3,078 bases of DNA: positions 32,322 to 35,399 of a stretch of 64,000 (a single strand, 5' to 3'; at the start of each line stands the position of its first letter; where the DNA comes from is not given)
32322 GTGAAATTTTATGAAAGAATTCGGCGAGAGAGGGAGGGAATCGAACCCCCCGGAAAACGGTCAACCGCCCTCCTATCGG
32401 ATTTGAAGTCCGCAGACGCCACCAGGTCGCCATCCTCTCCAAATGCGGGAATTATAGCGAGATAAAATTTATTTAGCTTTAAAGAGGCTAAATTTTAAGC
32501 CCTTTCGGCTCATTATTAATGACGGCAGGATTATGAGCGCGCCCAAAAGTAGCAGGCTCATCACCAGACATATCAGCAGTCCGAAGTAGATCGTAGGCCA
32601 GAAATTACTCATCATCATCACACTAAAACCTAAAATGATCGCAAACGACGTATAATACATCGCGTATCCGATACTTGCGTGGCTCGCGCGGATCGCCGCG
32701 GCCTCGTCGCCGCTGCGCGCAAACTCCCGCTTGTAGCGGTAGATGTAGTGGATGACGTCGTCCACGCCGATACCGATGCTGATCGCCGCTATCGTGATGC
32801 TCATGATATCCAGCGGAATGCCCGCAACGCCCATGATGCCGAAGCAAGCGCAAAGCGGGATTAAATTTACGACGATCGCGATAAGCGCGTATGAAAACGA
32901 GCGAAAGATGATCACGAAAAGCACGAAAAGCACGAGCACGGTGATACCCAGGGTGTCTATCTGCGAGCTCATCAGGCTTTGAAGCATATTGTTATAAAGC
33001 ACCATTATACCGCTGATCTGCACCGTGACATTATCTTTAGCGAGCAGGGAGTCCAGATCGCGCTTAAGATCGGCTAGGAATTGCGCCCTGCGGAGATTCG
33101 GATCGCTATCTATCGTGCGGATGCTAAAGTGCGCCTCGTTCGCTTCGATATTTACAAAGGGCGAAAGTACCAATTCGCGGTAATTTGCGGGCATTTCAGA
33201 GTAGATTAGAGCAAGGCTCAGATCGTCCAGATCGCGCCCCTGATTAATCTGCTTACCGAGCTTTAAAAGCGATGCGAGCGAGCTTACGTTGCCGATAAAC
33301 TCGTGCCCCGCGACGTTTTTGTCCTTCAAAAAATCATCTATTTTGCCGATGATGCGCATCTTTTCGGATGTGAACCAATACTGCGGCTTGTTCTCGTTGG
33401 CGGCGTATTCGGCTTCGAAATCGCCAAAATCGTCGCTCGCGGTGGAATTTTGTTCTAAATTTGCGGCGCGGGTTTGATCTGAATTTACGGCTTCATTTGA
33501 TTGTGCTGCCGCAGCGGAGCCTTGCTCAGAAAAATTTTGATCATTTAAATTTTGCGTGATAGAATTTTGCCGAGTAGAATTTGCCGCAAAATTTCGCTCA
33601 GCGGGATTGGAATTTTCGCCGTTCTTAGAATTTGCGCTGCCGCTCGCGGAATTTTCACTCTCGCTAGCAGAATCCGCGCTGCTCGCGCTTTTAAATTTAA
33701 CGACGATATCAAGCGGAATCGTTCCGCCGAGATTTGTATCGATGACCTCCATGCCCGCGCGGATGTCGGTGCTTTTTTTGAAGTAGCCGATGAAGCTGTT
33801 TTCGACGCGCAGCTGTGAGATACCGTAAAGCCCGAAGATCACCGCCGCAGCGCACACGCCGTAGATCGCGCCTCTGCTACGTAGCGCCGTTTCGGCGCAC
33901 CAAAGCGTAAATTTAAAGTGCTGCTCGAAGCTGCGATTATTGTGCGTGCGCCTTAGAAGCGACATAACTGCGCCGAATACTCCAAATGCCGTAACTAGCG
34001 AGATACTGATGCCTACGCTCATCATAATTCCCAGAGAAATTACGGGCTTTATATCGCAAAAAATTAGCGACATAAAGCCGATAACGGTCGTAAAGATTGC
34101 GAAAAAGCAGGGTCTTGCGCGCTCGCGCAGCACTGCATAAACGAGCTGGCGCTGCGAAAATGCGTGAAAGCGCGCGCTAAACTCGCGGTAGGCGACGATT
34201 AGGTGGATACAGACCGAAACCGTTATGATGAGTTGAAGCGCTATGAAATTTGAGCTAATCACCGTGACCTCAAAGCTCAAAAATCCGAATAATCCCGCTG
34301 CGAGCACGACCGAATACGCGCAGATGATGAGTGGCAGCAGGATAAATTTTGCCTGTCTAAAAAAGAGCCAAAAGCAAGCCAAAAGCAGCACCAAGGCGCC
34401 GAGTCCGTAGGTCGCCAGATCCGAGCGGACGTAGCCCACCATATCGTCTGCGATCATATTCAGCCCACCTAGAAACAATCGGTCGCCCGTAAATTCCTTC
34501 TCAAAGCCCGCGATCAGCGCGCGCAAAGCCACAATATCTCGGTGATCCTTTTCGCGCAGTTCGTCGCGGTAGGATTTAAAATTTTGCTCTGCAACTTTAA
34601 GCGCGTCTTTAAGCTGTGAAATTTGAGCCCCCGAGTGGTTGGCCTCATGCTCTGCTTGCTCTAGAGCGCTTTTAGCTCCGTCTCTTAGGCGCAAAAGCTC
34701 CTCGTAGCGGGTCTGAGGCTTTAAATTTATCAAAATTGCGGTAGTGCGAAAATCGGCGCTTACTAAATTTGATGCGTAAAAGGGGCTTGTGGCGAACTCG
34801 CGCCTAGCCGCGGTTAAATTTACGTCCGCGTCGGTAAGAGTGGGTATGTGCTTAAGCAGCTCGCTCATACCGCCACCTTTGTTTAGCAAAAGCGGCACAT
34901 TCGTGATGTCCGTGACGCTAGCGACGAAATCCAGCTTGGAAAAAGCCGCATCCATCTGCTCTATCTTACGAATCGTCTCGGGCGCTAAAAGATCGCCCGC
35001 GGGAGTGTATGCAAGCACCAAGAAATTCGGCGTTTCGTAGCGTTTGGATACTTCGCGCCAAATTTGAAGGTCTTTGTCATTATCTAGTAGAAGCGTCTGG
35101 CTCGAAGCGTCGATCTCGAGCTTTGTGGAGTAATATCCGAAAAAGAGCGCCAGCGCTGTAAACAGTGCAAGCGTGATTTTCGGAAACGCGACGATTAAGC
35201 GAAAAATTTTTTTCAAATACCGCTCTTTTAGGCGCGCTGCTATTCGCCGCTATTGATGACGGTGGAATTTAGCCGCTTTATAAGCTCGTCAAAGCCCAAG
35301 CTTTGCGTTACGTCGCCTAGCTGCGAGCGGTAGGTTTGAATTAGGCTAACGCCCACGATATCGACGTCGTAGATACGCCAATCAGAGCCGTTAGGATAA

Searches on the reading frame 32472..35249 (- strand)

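Call 51: search_protein_families(library=pfam, proteins=[window:32472-35249:-], max_evalue=0.001)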
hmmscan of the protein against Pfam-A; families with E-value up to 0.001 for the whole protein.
window:32472-35249:- (926 aa): 1 family
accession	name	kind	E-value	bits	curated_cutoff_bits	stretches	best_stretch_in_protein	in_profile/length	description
PF03176.21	MMPL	-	5.5e-24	85.2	20.5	2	725-913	107-300/333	MMPL family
